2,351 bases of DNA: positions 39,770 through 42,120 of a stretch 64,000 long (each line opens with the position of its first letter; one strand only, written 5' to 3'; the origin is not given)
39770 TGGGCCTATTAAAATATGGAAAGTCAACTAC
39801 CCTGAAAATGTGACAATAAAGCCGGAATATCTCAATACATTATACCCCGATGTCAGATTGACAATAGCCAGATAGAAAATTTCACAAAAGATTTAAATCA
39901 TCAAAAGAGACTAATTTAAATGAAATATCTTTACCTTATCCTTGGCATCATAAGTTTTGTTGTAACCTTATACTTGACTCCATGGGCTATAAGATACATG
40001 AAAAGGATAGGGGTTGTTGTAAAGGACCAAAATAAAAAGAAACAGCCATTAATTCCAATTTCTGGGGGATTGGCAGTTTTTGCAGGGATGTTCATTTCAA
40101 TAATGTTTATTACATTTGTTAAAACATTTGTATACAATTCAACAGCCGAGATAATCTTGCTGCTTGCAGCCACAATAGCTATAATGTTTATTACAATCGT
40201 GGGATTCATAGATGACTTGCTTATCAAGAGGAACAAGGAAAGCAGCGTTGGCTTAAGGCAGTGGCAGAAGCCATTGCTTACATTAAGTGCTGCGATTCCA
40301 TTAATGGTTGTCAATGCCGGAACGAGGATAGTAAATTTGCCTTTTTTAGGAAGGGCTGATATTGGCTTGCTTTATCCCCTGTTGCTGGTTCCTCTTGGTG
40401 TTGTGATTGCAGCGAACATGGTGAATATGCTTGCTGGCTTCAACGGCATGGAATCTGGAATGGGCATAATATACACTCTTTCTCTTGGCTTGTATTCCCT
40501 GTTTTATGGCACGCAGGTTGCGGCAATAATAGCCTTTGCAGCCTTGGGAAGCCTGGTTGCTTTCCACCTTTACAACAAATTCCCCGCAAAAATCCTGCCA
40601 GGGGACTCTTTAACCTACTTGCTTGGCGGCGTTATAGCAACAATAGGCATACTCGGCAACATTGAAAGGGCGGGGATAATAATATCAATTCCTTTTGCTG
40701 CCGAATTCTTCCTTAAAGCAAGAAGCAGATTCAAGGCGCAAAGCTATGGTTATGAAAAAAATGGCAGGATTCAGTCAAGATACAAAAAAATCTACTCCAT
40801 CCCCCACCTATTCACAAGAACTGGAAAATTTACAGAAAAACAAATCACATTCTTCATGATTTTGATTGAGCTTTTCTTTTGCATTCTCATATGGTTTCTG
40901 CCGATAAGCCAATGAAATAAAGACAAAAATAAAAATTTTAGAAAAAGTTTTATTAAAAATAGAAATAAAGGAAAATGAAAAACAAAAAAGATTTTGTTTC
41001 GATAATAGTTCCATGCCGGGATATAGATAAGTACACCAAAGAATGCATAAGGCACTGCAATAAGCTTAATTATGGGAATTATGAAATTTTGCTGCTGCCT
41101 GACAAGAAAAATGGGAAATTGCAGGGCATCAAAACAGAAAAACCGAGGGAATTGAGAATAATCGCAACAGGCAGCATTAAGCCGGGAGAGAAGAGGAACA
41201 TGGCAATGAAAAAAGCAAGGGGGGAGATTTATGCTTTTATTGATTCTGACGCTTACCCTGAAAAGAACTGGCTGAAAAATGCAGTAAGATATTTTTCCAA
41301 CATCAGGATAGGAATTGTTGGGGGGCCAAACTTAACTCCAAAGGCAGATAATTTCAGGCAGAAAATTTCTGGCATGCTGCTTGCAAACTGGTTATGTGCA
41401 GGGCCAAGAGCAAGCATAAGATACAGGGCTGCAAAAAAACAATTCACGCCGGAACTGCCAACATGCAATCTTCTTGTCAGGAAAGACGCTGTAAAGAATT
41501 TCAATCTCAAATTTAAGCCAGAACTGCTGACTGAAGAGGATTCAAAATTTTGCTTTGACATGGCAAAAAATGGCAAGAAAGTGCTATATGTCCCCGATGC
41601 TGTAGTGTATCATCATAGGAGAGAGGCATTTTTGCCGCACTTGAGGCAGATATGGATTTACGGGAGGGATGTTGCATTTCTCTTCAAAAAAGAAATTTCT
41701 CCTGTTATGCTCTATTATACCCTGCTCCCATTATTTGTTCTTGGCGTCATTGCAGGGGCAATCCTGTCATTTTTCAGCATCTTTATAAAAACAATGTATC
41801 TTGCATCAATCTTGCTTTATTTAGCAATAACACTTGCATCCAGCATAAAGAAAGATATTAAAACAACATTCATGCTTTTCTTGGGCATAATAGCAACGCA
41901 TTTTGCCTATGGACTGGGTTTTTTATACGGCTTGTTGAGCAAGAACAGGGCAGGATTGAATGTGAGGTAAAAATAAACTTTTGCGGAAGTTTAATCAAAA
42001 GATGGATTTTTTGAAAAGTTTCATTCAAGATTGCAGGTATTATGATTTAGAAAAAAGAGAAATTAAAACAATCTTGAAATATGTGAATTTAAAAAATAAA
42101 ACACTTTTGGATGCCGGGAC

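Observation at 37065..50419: AglB-centred glycosylation island unusually rich in radical SAM enzymes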

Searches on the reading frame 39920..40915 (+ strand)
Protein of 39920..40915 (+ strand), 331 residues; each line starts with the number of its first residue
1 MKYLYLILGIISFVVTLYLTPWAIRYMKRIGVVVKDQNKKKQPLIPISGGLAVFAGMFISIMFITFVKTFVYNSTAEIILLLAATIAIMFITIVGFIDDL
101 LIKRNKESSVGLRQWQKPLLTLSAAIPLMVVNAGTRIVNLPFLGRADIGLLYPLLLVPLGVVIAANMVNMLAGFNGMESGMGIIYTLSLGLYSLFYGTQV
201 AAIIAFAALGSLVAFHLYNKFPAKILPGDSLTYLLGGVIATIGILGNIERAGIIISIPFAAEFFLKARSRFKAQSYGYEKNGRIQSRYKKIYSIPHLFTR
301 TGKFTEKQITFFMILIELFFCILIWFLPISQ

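Call 3: search_protein_families(library=pfam, proteins=[window:39920-40915:+], max_evalue=0.01)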
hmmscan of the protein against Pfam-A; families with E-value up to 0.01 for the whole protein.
window:39920-40915:+ (331 aa): 1 family
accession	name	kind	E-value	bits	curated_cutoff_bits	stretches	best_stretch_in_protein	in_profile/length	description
PF00953.26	Glycos_transf_4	-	9.6e-31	107.4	27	1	82-246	2-159/160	Glycosyl transferase family 4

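Call 5: search_protein_families(library=ncbifam, proteins=[window:39920-40915:+], max_evalue=0.001)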
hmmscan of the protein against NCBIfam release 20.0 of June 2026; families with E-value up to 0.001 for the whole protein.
window:39920-40915:+ (331 aa): 2 families
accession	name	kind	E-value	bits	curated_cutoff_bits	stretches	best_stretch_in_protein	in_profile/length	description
TIGR00445.1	mraY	equivalog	2.6e-15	56.7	192.05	1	43-323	33-313/321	phospho-N-acetylmuramoyl-pentapeptide-transferase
NF053644.1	MraY_archaea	equivalog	6.2e-13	48.8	450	1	142-258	172-288/340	pseudomurein biosynthesis MraY family phospho-N-acetylmuramoyl-pentapeptide-transferase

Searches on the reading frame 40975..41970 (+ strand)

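Call 3: search_protein_families(library=pfam, proteins=[window:40975-41970:+], max_evalue=0.01)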
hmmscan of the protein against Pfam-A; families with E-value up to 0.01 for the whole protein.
window:40975-41970:+ (331 aa): 3 families
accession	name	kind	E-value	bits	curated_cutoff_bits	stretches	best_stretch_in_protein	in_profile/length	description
PF13641.12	Glyco_tranf_2_3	-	5.7e-15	56.4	27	1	8-223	3-221/230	Glycosyltransferase like family 2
PF00535.33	Glycos_transf_2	-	3.3e-13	50.4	23.3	1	9-173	1-164/168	Glycosyl transferase family 2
PF13632.12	Glyco_trans_2_3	-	3.6e-07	30.6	27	1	88-284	4-191/198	Glycosyl transferase family group 2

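Call 5: search_protein_families(library=ncbifam, proteins=[window:40975-41970:+], max_evalue=0.001)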
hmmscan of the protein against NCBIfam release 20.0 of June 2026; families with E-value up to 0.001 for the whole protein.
window:40975-41970:+ (331 aa): 8 families
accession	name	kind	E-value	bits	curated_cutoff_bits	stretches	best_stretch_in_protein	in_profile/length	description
TIGR03965.1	mycofact_glyco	equivalog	3.3e-28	98.8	280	1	5-288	73-351/467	mycofactocin biosynthesis glycosyltransferase MftF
NF038299.1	EPS_HpsN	equivalog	1.1e-12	47.5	425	1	7-215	2-222/317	hormogonium polysaccharide biosynthesis glycosyltransferase HpsN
NF041875.1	EPS_EpsD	equivalog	6.8e-10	38.8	370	1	9-235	2-230/325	exopolysaccharide biosynthesis glycosyltransferase EpsD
NF041394.1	GtaseAglG_Halo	equivalog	3.7e-08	33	440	1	8-117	3-117/304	glucosyl-dolichyl phosphate glucuronosyltransferase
TIGR03937.1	PgaC_IcaA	equivalog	5.7e-08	32.1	422.3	1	4-117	43-161/407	poly-beta-1,6-N-acetyl-D-glucosamine synthase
NF038302.1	EPS_HpsE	equivalog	7e-08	31.8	300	1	74-214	78-223/307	hormogonium polysaccharide biosynthesis glycosyltransferase HpsE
NF047683.1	TeichurnBiosyTuaG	equivalog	5.9e-07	29.4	400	1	1-107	1-111/252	teichuronic acid biosynthesis protein TuaG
TIGR04283.1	glyco_like_mftF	equivalog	3.1e-05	23.7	182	1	8-107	1-97/221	TIGR04283 family arsenosugar biosynthesis glycosyltransferase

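Call 82: search_protein_families(library=pfam, proteins=[window:40975-41970:+], max_evalue=0.001)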
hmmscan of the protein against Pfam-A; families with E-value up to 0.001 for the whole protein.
window:40975-41970:+ (331 aa): 3 families
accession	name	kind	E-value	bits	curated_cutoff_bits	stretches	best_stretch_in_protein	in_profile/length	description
PF13641.12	Glyco_tranf_2_3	-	5.7e-15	56.4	27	1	8-223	3-221/230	Glycosyltransferase like family 2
PF00535.33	Glycos_transf_2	-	3.3e-13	50.4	23.3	1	9-173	1-164/168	Glycosyl transferase family 2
PF13632.12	Glyco_trans_2_3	-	3.6e-07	30.6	27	1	88-284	4-191/198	Glycosyl transferase family group 2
